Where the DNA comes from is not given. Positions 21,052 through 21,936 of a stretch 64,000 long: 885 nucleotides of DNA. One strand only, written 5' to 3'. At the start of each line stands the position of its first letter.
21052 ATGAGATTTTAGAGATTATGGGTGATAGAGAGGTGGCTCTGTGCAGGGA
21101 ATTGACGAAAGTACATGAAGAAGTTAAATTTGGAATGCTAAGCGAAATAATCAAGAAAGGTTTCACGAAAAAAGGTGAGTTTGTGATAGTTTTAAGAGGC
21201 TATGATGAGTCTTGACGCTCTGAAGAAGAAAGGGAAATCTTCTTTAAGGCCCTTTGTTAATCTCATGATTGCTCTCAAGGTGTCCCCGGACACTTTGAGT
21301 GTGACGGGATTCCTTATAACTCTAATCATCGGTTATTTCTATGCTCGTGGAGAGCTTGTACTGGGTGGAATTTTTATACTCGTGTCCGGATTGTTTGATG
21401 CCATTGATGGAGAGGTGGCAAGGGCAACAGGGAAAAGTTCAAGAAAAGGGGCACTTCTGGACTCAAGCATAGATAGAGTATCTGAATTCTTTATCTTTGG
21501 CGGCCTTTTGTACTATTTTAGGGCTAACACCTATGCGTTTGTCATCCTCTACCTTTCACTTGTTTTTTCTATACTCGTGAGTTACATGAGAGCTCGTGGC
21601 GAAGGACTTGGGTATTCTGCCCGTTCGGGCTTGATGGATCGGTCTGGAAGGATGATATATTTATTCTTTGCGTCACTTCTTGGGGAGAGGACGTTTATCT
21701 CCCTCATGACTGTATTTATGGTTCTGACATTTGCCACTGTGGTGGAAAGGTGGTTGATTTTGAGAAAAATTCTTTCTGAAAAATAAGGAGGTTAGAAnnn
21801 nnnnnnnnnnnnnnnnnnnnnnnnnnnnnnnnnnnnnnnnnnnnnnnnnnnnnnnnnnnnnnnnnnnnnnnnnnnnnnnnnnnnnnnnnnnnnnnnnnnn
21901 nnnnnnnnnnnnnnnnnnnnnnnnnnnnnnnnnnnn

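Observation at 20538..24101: rsmI / CDP-alcohol phosphatidyltransferase / myo-inositol-1-phosphate synthase operon (inositol phospholipid or di-myo-inositol-phosphate synthesis), with convergent HAD phosphatase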

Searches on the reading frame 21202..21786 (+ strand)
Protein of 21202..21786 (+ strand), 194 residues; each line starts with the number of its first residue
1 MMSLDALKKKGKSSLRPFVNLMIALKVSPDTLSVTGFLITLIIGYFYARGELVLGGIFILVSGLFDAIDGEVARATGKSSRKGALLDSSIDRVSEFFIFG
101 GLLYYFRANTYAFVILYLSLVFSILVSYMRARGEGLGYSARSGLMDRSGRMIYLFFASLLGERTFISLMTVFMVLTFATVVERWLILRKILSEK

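Call 3: search_protein_families(library=pfam, proteins=[window:21202-21786:+], max_evalue=0.01)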
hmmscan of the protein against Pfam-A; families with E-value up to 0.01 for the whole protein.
window:21202-21786:+ (194 aa): 1 family
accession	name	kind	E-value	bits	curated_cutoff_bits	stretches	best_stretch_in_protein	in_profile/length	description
PF01066.26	CDP-OH_P_transf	-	3e-14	54.1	22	1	28-177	3-147/152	CDP-alcohol phosphatidyltransferase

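Call 4: search_protein_families(library=ncbifam, proteins=[window:21202-21786:+], max_evalue=0.01)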
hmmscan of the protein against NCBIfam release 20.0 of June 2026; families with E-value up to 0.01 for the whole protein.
window:21202-21786:+ (194 aa): 9 families
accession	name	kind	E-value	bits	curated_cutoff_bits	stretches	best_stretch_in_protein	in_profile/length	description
NF040950.1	archin_ph_syn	equivalog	1.2e-44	152.5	180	1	5-187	2-187/191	archaetidylinositol phosphate synthase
NF045883.1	PIPSynth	equivalog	4.5e-35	121.1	170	1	15-185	11-190/197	phosphatidylinositol phosphate synthase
NF052561.1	PIPSynBT1523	equivalog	1.5e-28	100.1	350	1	15-162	13-172/232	hypothetical protein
NF041135.1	IPPtranDIPPsyn_Thcocales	equivalog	3.8e-15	55.8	580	1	21-132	244-355/419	bifunctional L-myo-inositol-1-phosphate cytidylyltransferase/CDP-L-myo-inositol myo-inositolphosphotransferase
TIGR00473.1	pssA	equivalog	8.4e-09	35.7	107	1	48-130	16-96/153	CDP-diacylglycerol--serine O-phosphatidyltransferase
NF038087.1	arch_ser_synth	exception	1.1e-06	28.5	240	1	29-126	7-103/216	archaetidylserine synthase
NF053678.1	ClpnSynClsA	equivalog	1.3e-05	25.4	240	1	52-105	30-80/180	cardiolipin synthase ClsA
TIGR00560.1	pgsA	equivalog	3.8e-05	24.3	109.1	1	45-178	26-161/183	CDP-diacylglycerol--glycerol-3-phosphate 3-phosphatidyltransferase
NF038086.1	anchor_synt_A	exception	0.0023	17.8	200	1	52-94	32-73/222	protein sorting system archaetidylserine synthase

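Call 5: find_homologous_proteins(query=window:21202-21786:+)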
Query window:21202-21786:+ (194 aa): 25 proteins with E <= 0.001 among 1970 candidates.
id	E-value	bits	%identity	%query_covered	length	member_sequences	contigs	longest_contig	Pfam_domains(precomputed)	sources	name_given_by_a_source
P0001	4.0e-111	387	99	99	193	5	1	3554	PF01066.27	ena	-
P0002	1.4e-95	336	84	99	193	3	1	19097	PF01066.27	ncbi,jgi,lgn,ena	-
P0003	8.8e-93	327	81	99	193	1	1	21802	PF01066.27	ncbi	-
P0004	1.9e-92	326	82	99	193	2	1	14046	PF01066.27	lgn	-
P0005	3.5e-92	325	82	99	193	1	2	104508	PF01066.27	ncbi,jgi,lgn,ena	-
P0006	2.5e-91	323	80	99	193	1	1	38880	PF01066.27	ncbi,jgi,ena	-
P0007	3.4e-51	192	48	97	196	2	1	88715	PF01066.27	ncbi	-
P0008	1.2e-44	171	47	95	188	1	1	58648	PF01066.27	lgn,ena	-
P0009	1.3e-29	122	41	89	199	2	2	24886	PF01066.27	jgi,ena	-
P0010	6.5e-29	119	48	65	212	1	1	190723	PF01066.27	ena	-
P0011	8.8e-29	119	48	65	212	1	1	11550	PF01066.27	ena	-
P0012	8.9e-29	119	40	93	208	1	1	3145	PF01066.27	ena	-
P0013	2.5e-27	114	43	71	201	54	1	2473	PF01066.27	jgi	jgi:CDP-diacylglycerol--glycerol-3-phosphate 3-phosphatidyltransferase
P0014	5.6e-27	113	43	71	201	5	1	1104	PF01066.27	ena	-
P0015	8.8e-27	112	38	90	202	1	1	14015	PF01066.27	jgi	jgi:CDP-diacylglycerol--glycerol-3-phosphate 3-phosphatidyltransferase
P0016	7.7e-26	109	37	92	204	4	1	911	PF01066.27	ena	-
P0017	2.3e-23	101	38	91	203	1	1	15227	PF01066.27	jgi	-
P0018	1.1e-20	92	36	87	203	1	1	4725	PF01066.27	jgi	jgi:CDP-diacylglycerol--glycerol-3-phosphate 3-phosphatidyltransferase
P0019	2.3e-20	91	36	92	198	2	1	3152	PF01066.27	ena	-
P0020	5.8e-20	90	35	82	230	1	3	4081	PF01066.27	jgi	jgi:phosphatidylglycerophosphate synthase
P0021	7.4e-19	87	37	89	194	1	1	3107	PF01066.27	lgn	-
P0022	1.0e-18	86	37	89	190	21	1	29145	PF01066.27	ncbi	ncbi:MAG: archaetidylinositol phosphate synthase [Desulfurococcaceae archaeon]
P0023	2.0e-16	79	33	76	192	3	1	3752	PF01066.27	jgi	-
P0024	4.0e-15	74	44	58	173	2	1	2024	PF01066.27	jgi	jgi:CDP-diacylglycerol--glycerol-3-phosphate 3-phosphatidyltransferase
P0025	3.0e-10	58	33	86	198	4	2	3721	PF01066.27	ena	-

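Call 6: search_solved_structures(query=window:21202-21786:+, max_evalue=1, show_alignments=3)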
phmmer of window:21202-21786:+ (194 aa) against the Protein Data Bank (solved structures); distinct sequences matched with E-value up to 1: 12.
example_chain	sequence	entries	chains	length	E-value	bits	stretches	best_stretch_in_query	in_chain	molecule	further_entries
5d92_D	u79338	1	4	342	3.2e-20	76.2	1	16-182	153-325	AF2299 protein,Phosphatidylinositol synthase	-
5d91_A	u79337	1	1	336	9.1e-20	74.7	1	16-182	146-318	AF2299 protein,Phosphatidylinositol synthase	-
6h53_A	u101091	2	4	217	4.3e-16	62.8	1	17-166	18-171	CDP-diacylglycerol--inositol 3-phosphatidyltransferase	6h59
6h5a_A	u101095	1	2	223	4.7e-16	62.6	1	17-166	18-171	CDP-diacylglycerol--inositol 3-phosphatidyltransferase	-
6wm5_A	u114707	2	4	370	1.1e-15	61.4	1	17-175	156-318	AfCTD-Phosphatidylinositol-phosphate synthase (PIPS) fusion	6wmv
4o6m_A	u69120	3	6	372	4.7e-09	39.8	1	14-132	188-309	AF2299, a CDP-alcohol phosphotransferase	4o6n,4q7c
4mnd_A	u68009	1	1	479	3.3e-08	37.1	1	17-182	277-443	CTP L-myo-inositol-1-phosphate cytidylyltransferase/CDP-L-myo-inositol myo-inositolphospho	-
7b1k_A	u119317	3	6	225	5.1e-05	26.7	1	57-176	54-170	CDP-diacylglycerol--serine O-phosphatidyltransferase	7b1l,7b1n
7pow_A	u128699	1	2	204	6.2e-05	26.4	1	57-176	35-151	CDP-diacylglycerol--serine O-phosphatidyltransferase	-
8gyw_B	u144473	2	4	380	0.0041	20.5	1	56-111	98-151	Choline/ethanolaminephosphotransferase 1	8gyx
8ero_A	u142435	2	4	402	0.0041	20.5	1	53-120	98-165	Cholinephosphotransferase 1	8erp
9uet_A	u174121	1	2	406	0.012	19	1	55-128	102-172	Cholinephosphotransferase 1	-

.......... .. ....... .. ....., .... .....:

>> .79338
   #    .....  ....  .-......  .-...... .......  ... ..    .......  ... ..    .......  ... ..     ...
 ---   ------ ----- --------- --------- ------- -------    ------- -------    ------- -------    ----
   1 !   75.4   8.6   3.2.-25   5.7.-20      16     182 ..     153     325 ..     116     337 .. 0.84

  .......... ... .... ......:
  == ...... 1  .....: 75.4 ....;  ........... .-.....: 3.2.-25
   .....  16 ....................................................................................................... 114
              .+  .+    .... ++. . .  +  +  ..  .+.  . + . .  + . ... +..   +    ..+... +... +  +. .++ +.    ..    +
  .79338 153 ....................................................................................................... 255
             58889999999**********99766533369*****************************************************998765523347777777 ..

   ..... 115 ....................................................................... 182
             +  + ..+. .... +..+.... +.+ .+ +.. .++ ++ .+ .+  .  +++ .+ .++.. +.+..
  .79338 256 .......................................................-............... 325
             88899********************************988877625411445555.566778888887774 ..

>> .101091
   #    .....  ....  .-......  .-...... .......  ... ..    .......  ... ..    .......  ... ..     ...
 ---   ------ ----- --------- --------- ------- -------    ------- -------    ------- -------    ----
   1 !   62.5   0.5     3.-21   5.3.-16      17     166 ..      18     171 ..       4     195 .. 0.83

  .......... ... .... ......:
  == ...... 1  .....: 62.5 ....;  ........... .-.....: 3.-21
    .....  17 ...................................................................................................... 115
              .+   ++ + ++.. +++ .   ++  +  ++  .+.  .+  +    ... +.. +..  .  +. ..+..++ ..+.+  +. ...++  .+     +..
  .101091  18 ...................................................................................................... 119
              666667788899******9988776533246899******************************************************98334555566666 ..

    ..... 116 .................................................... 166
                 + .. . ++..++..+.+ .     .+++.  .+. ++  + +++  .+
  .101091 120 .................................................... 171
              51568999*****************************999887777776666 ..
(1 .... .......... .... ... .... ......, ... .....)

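Call 8: find_related_loci(query=window:21202-21786:+, collection=genome_contigs, flank=8000)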
Query window:21202-21786:+ (194 aa) in genome_contigs; peptide patterns used: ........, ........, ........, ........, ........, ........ (x = any residue, [..] = any of these).
300 stretches matched a pattern; 15 encode a relative of the query (tblastn E <= 1e-3); 15 distinct loci.
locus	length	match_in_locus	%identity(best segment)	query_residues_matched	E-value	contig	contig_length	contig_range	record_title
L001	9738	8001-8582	98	1-194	3e-120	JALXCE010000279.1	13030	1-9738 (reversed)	MAG: candidate division WOR-3 bacterium isolate T2_metabat2_scaf2bin.142 T2_NODE_5448_length_13030_cov_5.502829, whole g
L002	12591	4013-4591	81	2-194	8e-101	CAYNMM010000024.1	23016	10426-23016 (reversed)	MAG TPA_asm: uncultured bacterium isolate binchicken_co219_312 genome assembly, contig: k141_693091, whole genome shotgu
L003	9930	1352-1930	80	2-194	4e-100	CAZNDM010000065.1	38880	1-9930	MAG TPA_asm: uncultured bacterium isolate binchicken_co219_311 genome assembly, contig: k141_1411289, whole genome shotg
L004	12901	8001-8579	82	2-194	2e-94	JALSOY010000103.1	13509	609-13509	MAG: candidate division WOR-3 bacterium isolate 356-284_metabat2_scaf2bin.015 356-284_scaffold_2362_c1, whole genome sho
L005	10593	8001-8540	47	5-184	5e-53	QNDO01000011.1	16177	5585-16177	MAG: Candidatus Hydrothermota bacterium isolate B29_G16 B29_Guay16_scaffold_01947, whole genome shotgun sequence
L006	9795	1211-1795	39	2-194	5e-34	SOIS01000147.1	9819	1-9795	MAG: Candidatus Cloacimonadota bacterium isolate E29_bin43 NODE_2381_length_9819_cov_6.879865, whole genome shotgun sequ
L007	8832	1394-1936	33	4-183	2e-21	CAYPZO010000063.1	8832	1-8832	MAG TPA_asm: uncultured Desulfurococcales archaeon isolate SRP141559_co1_84 genome assembly, contig: NODE_4794_length_88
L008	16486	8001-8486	39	27-184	2e-21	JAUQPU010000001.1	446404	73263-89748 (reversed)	MAG: Thermoproteota archaeon isolate JZ-1.bins.71.201901 NODE_3_length_446404_cov_59.923713, whole genome shotgun sequen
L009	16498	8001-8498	37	27-188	3e-21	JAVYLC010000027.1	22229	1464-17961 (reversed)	MAG: Nitrososphaerota archaeon isolate BF2_201808_bins_8 BF2_201808_bins_8_scaffold_27, whole genome shotgun sequence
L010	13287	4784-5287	35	27-190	2e-20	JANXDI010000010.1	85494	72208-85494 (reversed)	MAG: Candidatus Calditenuaceae archaeon isolate SKYB103 k141_382985, whole genome shotgun sequence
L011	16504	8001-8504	37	27-190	6e-20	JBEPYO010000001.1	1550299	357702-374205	MAG: Nitrososphaerota archaeon isolate 03V1_S199.concoct.095 NODE_1_length_1550299_cov_2.969483, whole genome shotgun se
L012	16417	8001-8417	40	27-162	4e-19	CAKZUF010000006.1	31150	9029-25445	MAG: uncultured archaeon isolate S1_Bin_METABAT__127_sub_1 genome assembly, contig: c_000002336858, whole genome shotgun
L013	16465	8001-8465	35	4-160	8e-16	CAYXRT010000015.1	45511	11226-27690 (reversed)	MAG TPA_asm: uncultured Desulfurococcales archaeon isolate SRP141552_co1_52 genome assembly, contig: NODE_263_length_455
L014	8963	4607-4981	38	32-160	4e-15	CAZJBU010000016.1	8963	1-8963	MAG TPA_asm: uncultured archaeon isolate SRP141559_co1_39 genome assembly, contig: NODE_4696_length_8963_cov_7.994387, w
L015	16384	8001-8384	33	25-152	7e-10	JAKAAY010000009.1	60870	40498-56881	MAG: Thermoplasmata archaeon isolate WH2.bin120 NODE_666_length_60870_cov_12.450422, whole genome shotgun sequence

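Call 25: search_protein_representatives(protein=window:21202-21786:+)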
Query: 194 residues. Proteins with E-value up to 0.001 (for the whole library): 6468; up to 1e-10: 2574; up to 1e-30: 15. The best 150 are listed.
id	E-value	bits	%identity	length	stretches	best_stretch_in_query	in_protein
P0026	5.5e-45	169.9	47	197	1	5-191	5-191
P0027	5.4e-43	163.5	45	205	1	6-189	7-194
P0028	1.1e-40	156.0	46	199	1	5-184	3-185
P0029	1.0e-37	146.3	39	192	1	11-185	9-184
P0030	3.2e-36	141.4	42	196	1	5-186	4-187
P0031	1.4e-35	139.3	43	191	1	13-191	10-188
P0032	6.4e-35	137.2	43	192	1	7-191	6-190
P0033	1.7e-34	135.8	42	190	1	12-190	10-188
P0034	4.2e-33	131.3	40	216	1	12-183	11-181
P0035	2.6e-32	128.6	44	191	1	8-180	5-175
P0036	3.9e-32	128.1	37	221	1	7-187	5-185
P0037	9.7e-32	126.8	38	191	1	6-183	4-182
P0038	4.2e-31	124.7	39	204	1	7-192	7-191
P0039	4.5e-31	124.6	37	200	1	12-187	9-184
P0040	6.3e-31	124.2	42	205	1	13-193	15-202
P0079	1.7e-27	113.0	41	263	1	16-161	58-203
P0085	5.1e-27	111.4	40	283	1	16-162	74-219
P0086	5.4e-27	111.3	39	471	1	2-188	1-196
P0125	1.6e-25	106.5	40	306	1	23-185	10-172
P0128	1.9e-25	106.3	42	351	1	14-155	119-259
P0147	7.4e-25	104.4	39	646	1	26-179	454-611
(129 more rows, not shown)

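Call 34: list_cluster_members(proteins=[P0026, P0027, P0028, P0029, P0030, P0031, P0032, P0033, P0035, P0040])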
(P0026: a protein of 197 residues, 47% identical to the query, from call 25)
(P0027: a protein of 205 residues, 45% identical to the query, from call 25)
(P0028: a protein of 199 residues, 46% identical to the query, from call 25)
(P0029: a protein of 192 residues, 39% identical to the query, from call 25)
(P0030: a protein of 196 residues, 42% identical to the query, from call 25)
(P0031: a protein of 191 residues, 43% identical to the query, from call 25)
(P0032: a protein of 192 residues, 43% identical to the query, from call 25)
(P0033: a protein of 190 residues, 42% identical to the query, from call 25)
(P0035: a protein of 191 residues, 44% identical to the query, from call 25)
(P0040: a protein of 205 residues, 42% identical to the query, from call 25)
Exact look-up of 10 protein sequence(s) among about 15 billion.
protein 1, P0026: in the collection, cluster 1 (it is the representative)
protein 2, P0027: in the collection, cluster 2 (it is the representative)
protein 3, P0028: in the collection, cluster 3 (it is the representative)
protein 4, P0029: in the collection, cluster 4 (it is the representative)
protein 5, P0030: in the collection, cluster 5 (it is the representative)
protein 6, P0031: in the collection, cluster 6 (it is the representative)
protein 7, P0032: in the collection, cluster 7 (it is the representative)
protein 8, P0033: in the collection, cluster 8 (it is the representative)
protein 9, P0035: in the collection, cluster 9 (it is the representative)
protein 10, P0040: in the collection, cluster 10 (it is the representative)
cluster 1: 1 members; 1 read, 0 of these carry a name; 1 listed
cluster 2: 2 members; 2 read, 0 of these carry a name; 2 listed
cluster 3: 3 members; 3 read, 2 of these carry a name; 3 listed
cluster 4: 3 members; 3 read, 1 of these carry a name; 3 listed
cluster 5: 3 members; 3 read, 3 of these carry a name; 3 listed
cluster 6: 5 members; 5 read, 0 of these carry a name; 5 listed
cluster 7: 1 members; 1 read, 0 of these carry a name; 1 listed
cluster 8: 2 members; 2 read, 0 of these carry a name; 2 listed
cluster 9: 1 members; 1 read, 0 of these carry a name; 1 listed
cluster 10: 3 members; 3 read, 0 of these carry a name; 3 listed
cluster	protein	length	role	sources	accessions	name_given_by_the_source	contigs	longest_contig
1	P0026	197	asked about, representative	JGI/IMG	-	-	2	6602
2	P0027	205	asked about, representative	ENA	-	-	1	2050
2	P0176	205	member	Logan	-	-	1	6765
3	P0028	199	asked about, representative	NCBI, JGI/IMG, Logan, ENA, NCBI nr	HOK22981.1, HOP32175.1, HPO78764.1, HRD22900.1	MAG TPA: CDP-alcohol phosphatidyltransferase family protein [Candidatus Hydrothermia ... | CDP-alcohol phosphatidyltransferase family protein [Candidatus Hydrothermae bacterium]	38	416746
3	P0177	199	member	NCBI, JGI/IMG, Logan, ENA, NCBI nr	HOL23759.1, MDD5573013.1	MAG TPA: CDP-alcohol phosphatidyltransferase family protein [Candidatus Hydrothermia ... | CDP-alcohol phosphatidyltransferase family protein [Candidatus Hydrothermia bacterium]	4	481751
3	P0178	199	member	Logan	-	-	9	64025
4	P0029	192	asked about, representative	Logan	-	-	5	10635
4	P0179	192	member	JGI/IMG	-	CDP-diacylglycerol--glycerol-3-phosphate 3-phosphatidyltransferase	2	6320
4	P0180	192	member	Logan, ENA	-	-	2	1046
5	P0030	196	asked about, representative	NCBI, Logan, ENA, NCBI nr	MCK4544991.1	CDP-alcohol phosphatidyltransferase family protein [candidate division WOR-3 bacterium]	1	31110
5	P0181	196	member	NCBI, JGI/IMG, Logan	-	CDP-diacylglycerol--glycerol-3-phosphate 3-phosphatidyltransferase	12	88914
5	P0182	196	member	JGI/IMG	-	CDP-diacylglycerol--glycerol-3-phosphate 3-phosphatidyltransferase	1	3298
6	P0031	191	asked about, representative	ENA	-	-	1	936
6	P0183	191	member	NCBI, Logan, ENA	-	-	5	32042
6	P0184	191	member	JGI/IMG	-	-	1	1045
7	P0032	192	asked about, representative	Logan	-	-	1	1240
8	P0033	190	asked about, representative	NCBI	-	-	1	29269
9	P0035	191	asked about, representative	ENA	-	-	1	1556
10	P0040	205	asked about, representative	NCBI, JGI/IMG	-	-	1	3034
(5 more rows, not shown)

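Call 36: search_protein_families(library=ncbifam, proteins=[P0030, P0031, P0033, P0035, P0040, P0027], max_evalue=1e-10)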
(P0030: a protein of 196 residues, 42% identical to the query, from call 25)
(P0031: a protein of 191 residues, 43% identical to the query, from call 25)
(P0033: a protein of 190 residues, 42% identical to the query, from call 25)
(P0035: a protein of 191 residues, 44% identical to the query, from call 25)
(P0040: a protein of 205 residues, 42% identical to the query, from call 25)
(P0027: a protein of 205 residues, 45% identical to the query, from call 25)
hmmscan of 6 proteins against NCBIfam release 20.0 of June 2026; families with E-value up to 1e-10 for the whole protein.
P0030 (196 aa): 4 families
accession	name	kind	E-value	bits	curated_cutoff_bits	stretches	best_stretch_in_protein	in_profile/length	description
NF040950.1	archin_ph_syn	equivalog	5.4e-44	150.3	180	1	5-189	3-188/191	archaetidylinositol phosphate synthase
NF045883.1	PIPSynth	equivalog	3.9e-37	127.8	170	1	7-187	4-191/197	phosphatidylinositol phosphate synthase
NF052561.1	PIPSynBT1523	equivalog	3.3e-36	125.1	350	1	4-161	3-170/232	hypothetical protein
NF041135.1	IPPtranDIPPsyn_Thcocales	equivalog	9.4e-20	71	580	1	8-182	232-407/419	bifunctional L-myo-inositol-1-phosphate cytidylyltransferase/CDP-L-myo-inositol myo-inositolphosphotransferase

P0031 (191 aa): 4 families
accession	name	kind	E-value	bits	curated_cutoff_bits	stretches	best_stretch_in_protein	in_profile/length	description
NF040950.1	archin_ph_syn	equivalog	3.9e-39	134.5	180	1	5-187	5-190/191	archaetidylinositol phosphate synthase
NF045883.1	PIPSynth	equivalog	2.2e-35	122.1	170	1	7-187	6-195/197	phosphatidylinositol phosphate synthase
NF052561.1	PIPSynBT1523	equivalog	3.4e-24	85.9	350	1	8-154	9-167/232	hypothetical protein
NF041135.1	IPPtranDIPPsyn_Thcocales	equivalog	1.7e-11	43.8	580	1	24-129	250-355/419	bifunctional L-myo-inositol-1-phosphate cytidylyltransferase/CDP-L-myo-inositol myo-inositolphosphotransferase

P0033 (190 aa): 4 families
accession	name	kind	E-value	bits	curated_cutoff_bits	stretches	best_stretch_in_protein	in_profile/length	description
NF040950.1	archin_ph_syn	equivalog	7.6e-38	130.3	180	1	4-185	3-187/191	archaetidylinositol phosphate synthase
NF045883.1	PIPSynth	equivalog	1.3e-28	100.1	170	1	5-185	3-192/197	phosphatidylinositol phosphate synthase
NF052561.1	PIPSynBT1523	equivalog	1.3e-25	90.4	350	1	13-167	13-178/232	hypothetical protein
NF041135.1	IPPtranDIPPsyn_Thcocales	equivalog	1.8e-11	43.7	580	1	23-128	248-353/419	bifunctional L-myo-inositol-1-phosphate cytidylyltransferase/CDP-L-myo-inositol myo-inositolphosphotransferase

P0035 (191 aa): 4 families
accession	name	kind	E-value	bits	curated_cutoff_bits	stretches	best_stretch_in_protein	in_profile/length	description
NF040950.1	archin_ph_syn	equivalog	1.4e-37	129.4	180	1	3-184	3-189/191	archaetidylinositol phosphate synthase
NF045883.1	PIPSynth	equivalog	9.9e-28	97.2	170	1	4-174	3-181/197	phosphatidylinositol phosphate synthase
NF052561.1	PIPSynBT1523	equivalog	9.7e-23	81.1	350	1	13-159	14-174/232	hypothetical protein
NF041135.1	IPPtranDIPPsyn_Thcocales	equivalog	4.3e-18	65.5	580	1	23-128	249-355/419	bifunctional L-myo-inositol-1-phosphate cytidylyltransferase/CDP-L-myo-inositol myo-inositolphosphotransferase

P0040 (205 aa): 4 families
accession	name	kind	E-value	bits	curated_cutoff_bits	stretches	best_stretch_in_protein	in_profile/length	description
NF040950.1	archin_ph_syn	equivalog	2.1e-44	151.7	180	1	14-197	9-188/191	archaetidylinositol phosphate synthase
NF045883.1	PIPSynth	equivalog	1.1e-30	106.8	170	1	16-198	10-194/197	phosphatidylinositol phosphate synthase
NF052561.1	PIPSynBT1523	equivalog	2.9e-28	99.1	350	1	16-187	12-187/232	hypothetical protein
NF041135.1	IPPtranDIPPsyn_Thcocales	equivalog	3.2e-24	85.7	580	1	16-195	238-412/419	bifunctional L-myo-inositol-1-phosphate cytidylyltransferase/CDP-L-myo-inositol myo-inositolphosphotransferase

P0027 (205 aa): 4 families
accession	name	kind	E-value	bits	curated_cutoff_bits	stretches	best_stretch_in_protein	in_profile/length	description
NF040950.1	archin_ph_syn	equivalog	2.3e-44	151.5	180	1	8-194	4-189/191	archaetidylinositol phosphate synthase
NF045883.1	PIPSynth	equivalog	1.7e-36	125.8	170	1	13-195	8-195/197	phosphatidylinositol phosphate synthase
NF052561.1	PIPSynBT1523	equivalog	1.3e-27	97.1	350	1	13-168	10-177/232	hypothetical protein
NF041135.1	IPPtranDIPPsyn_Thcocales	equivalog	3.1e-15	56.1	580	1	26-132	248-354/419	bifunctional L-myo-inositol-1-phosphate cytidylyltransferase/CDP-L-myo-inositol myo-inositolphosphotransferase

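Call 41: find_encoding_contigs(protein=P0007, flank=6000, max_places=2)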
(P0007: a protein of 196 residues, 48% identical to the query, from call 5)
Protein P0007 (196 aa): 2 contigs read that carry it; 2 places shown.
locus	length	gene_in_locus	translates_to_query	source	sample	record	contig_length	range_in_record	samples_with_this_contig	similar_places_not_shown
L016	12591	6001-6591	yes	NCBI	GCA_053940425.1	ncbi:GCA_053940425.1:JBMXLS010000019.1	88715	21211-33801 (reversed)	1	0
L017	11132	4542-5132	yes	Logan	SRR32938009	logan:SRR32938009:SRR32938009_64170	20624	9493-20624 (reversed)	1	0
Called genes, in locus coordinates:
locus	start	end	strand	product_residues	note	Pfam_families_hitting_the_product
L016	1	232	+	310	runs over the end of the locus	PF02606:LpxK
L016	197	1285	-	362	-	PF03739:LptF_LptG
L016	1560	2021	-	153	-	PF13399:LytR_C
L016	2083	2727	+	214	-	PF00037:Fer4 (faint), PF13484:Fer4_16 (weak)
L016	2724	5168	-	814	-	PF02861:Clp_N, PF23569:NBD_SMAX1, PF00004:AAA, PF17871:AAA_lid_9, PF00004:AAA, PF07724:AAA_2, PF07728:AAA_5, PF10431:ClpB_D2-small, +10 more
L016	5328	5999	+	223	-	PF00590:TP_methylase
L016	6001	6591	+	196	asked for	PF01066:CDP-OH_P_transf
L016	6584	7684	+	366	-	PF01658:Inos-1-P_synth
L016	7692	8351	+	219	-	PF02223:Thymidylate_kin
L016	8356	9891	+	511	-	PF22694:CtpB_N-like (weak), PF00595:PDZ, PF13180:PDZ_2, PF17820:PDZ_6, PF03572:Peptidase_S41, PF28547:CHD_PDZ-protease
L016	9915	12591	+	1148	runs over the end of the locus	PF02811:PHP, PF07733:DNA_pol3_alpha, PF17657:DNA_pol3_finger, PF14579:HHH_6, PF01336:tRNA_anti-codon (weak)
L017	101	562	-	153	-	PF13399:LytR_C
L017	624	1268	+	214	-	PF00037:Fer4 (faint), PF13484:Fer4_16 (weak)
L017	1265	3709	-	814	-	PF02861:Clp_N, PF23569:NBD_SMAX1, PF00004:AAA, PF17871:AAA_lid_9, PF00004:AAA, PF07724:AAA_2, PF07728:AAA_5, PF10431:ClpB_D2-small, +10 more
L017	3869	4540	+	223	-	PF00590:TP_methylase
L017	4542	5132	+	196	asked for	PF01066:CDP-OH_P_transf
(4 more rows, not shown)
